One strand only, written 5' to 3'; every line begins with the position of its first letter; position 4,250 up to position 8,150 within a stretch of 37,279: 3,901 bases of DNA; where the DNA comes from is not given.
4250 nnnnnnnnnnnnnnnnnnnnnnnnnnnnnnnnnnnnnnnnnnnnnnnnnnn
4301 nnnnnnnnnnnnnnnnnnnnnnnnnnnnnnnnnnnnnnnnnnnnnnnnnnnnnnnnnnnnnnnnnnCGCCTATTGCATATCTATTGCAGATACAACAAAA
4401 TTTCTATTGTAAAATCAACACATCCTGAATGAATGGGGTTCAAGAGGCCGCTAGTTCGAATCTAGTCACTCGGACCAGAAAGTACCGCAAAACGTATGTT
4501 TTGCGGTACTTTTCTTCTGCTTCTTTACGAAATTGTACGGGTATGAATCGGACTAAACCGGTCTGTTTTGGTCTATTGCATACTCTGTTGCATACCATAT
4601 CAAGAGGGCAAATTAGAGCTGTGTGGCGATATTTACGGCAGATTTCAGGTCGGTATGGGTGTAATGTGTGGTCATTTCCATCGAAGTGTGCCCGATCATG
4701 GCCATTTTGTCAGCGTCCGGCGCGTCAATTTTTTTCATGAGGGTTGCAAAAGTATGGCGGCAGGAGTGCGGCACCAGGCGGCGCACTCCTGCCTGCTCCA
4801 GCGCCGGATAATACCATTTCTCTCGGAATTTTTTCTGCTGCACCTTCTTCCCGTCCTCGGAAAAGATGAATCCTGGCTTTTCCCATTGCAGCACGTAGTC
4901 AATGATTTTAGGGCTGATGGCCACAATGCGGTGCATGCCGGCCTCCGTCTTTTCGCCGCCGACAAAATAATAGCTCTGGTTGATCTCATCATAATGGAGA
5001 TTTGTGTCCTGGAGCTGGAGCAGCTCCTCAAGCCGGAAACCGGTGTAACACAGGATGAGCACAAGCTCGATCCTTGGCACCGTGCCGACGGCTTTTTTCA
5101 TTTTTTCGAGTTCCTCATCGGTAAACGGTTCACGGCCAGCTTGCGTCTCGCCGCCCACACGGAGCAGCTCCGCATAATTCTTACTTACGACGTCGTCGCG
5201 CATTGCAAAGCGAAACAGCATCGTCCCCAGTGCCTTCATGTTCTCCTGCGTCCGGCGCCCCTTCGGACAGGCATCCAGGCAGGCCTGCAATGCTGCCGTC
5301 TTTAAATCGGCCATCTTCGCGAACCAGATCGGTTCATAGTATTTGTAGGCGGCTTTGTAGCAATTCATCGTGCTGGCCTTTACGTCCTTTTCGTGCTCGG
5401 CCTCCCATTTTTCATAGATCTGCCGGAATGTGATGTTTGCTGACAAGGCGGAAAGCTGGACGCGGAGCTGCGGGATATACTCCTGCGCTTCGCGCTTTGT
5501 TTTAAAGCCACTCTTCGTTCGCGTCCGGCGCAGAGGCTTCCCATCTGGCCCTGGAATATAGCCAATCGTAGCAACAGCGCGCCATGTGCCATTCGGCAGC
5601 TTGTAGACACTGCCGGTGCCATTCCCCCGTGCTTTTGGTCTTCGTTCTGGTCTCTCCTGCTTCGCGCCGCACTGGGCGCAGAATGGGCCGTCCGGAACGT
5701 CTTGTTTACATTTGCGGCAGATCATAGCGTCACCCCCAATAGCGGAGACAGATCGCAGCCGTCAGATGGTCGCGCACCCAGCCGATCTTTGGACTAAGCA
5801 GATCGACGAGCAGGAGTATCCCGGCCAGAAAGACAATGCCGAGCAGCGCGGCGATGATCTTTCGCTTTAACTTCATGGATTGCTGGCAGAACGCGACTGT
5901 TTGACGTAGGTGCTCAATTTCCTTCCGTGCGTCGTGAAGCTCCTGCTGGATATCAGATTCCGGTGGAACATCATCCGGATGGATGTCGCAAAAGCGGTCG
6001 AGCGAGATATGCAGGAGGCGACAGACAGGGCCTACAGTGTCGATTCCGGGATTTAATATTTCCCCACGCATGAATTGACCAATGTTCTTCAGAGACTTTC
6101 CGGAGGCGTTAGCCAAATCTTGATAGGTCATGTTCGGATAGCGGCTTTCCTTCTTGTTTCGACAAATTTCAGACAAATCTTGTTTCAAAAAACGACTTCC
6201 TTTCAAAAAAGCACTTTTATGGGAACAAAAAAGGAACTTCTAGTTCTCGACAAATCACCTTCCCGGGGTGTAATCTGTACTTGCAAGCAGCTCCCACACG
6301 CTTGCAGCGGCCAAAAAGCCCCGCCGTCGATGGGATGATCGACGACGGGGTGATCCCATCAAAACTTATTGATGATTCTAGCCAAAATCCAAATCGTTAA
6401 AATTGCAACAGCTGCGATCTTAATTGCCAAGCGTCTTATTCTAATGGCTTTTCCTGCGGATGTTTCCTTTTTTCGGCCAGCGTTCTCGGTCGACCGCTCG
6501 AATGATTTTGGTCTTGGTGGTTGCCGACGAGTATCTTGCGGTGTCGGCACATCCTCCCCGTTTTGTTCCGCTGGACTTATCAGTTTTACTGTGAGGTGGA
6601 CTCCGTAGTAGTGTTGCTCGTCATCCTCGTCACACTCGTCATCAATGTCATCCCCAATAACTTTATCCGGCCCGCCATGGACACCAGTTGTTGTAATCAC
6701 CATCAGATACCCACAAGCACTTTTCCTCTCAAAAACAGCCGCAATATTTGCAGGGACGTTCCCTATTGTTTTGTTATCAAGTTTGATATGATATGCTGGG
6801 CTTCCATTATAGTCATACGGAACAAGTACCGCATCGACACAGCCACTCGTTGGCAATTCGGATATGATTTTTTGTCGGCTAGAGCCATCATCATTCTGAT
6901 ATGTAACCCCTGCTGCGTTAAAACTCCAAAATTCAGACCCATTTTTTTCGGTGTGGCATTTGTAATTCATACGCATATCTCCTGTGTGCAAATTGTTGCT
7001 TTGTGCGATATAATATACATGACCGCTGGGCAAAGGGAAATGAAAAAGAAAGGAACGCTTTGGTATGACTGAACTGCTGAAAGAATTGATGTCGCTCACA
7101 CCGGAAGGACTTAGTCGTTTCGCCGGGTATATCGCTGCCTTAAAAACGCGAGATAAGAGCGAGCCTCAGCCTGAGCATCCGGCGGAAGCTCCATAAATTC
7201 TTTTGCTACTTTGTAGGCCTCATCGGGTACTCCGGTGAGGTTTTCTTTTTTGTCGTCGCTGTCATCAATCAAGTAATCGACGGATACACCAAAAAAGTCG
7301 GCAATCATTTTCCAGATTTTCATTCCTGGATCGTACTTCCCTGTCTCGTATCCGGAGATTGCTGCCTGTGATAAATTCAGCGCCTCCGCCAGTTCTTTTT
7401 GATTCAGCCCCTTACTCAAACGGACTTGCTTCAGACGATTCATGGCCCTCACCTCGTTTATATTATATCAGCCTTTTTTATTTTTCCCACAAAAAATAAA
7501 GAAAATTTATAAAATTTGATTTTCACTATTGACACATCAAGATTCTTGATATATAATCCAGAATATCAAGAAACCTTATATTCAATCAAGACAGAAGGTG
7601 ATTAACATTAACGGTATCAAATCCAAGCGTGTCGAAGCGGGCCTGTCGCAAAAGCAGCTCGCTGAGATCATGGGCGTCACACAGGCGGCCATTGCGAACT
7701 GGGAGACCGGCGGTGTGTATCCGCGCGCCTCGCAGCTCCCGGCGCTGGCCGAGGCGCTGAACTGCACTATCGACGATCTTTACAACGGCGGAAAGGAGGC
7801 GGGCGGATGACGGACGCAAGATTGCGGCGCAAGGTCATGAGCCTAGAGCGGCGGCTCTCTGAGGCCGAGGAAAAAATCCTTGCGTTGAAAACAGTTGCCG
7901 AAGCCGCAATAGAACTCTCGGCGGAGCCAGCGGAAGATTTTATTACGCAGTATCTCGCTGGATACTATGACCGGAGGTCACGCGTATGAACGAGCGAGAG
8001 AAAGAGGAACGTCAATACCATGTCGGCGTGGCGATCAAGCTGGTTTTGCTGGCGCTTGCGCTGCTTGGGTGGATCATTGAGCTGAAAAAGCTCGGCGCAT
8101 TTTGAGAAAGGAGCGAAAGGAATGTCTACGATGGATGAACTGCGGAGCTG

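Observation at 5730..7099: Two membrane-anchored cargo genes between repressor and integrase: HIRAN-like tail-anchored protein plus XRE-HTH/coiled-coil/TM protein (candidate prophage defence or exclusion pair)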

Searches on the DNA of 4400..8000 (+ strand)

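Call 6: search_dna_similar(query=window:4400-8000:+, collection=phages, mode=distant, max_rows=15)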
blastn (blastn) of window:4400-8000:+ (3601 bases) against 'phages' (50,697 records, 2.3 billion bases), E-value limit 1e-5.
Records with a match: 3; places in all: 3; records where one place covers at least 80% of the query: 0.
Best place of each record, by identity: 90-95% 1; 80-90% 2.
By first word of the organism name: Bacteriophage 3.
By host as written in the record: - 3.
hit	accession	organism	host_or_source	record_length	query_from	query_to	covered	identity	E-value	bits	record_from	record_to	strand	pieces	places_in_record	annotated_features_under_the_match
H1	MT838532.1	Bacteriophage sp.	human fecal samples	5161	31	78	1%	91.7%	8e-9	70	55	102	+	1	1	record has no annotation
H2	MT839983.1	Bacteriophage sp.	human fecal samples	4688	31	78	1%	89.6%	3e-7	65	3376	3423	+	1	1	record has no annotation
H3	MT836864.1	Bacteriophage sp.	human fecal samples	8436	33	78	1%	89.1%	4e-6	62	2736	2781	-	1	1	record has no annotation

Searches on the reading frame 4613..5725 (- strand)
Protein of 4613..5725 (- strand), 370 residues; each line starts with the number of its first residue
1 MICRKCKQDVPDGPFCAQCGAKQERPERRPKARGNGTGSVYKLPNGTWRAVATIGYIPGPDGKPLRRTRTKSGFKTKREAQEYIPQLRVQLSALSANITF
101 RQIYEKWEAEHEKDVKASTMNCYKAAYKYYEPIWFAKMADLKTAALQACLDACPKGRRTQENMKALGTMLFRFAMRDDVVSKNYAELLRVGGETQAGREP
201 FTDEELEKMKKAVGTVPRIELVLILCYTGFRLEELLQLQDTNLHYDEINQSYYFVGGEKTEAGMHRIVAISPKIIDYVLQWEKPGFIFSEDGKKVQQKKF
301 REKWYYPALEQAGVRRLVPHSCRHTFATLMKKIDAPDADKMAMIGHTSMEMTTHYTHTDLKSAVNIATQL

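Call 3: search_protein_families(library=pfam, proteins=[window:4613-5725:-], max_evalue=1)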
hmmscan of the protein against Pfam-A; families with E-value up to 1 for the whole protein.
window:4613-5725:- (370 aa): 4 families
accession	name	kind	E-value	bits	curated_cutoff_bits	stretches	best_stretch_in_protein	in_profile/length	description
PF00589.27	Phage_integrase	-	1.2e-14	55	27.1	1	205-359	7-169/172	Phage integrase family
PF14657.12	Arm-DNA-bind_4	-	9.9e-08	31.9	22.3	1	47-92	1-43/47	Arm DNA-binding domain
PF14659.12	Phage_int_SAM_3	-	0.0005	20.7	22.6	1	99-129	1-31/58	Phage integrase, N-terminal SAM-like domain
PF18912.6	DZR_2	-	0.078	13.3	27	1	2-24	23-47/56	Double zinc ribbon domain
